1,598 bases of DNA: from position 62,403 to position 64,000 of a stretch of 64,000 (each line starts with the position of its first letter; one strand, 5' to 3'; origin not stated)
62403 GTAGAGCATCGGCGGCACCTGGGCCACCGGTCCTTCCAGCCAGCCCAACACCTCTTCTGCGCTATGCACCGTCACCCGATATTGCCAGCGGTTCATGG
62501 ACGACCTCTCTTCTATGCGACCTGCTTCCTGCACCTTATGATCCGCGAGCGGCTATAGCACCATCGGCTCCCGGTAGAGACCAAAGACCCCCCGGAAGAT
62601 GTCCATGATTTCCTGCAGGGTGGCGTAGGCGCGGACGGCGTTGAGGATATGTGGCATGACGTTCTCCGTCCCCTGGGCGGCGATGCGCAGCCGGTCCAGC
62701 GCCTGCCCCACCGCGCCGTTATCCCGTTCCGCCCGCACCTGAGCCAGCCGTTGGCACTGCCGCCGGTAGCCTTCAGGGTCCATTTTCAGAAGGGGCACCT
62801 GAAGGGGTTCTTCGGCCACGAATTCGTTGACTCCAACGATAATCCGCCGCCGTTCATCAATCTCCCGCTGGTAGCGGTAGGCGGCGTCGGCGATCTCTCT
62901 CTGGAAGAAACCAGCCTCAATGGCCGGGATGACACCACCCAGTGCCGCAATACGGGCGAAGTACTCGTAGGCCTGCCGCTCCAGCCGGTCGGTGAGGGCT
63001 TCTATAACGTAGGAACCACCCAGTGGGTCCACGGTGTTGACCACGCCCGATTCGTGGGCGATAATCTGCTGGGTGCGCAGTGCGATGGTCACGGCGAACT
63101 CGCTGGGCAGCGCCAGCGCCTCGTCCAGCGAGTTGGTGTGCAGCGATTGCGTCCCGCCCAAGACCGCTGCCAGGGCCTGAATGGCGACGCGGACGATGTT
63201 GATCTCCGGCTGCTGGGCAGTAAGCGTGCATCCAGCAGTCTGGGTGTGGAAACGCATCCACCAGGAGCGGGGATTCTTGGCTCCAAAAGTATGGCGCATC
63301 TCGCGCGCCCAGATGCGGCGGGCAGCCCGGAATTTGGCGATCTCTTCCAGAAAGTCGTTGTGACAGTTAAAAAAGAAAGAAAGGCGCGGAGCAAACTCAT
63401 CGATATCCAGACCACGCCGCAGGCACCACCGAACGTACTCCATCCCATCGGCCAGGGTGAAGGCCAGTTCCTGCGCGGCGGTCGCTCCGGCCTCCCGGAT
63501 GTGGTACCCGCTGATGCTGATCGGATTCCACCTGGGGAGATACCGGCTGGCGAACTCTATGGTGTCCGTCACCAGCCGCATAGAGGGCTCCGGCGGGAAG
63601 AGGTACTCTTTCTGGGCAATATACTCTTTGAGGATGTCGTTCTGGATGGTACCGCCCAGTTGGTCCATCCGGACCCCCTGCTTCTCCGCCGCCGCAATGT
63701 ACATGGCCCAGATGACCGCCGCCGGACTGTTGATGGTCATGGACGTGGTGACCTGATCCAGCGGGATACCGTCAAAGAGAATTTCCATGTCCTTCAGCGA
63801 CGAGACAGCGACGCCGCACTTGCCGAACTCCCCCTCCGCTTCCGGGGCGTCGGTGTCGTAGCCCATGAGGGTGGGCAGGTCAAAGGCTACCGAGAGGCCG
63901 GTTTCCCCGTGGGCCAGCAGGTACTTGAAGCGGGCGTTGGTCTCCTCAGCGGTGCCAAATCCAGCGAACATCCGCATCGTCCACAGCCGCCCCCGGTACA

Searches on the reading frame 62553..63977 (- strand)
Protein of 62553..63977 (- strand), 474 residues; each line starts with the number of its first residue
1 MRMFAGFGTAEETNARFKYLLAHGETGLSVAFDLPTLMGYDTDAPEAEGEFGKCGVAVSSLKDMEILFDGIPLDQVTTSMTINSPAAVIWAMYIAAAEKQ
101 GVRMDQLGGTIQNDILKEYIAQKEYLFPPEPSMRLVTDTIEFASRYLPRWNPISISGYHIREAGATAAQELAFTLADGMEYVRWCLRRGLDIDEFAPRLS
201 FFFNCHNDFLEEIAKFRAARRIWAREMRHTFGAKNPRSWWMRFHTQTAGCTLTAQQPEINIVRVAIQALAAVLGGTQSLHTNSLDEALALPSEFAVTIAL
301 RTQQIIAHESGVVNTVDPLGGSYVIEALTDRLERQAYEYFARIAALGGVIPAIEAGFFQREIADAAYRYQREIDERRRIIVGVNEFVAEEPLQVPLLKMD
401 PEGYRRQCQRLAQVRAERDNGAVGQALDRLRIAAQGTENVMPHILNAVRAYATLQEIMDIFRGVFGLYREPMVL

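Call 12: search_protein_families(library=ncbifam, proteins=[window:62553-63977:-])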
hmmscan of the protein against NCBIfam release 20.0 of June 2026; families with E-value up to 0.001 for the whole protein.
window:62553-63977:- (474 aa): 4 families
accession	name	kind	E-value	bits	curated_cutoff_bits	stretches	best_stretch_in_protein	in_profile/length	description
TIGR00641.1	acid_CoA_mut_N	subfamily_domain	1.4e-220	733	303.8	1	1-472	53-526/528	methylmalonyl-CoA mutase N-terminal domain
NF006944.0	PRK09426.1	equivalog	5.6e-179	596.5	876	1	2-470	84-553/721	methylmalonyl-CoA mutase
NF045497.1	IsobCoAmut_IcmF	equivalog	9.8e-100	334.9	1500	2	104-471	705-1075/1076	fused isobutyryl-CoA mutase/GTPase IcmF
TIGR00642.1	mmCoA_mut_beta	equivalog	2.5e-54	184.5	617.25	1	67-386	134-450/620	methylmalonyl-CoA mutase small subunit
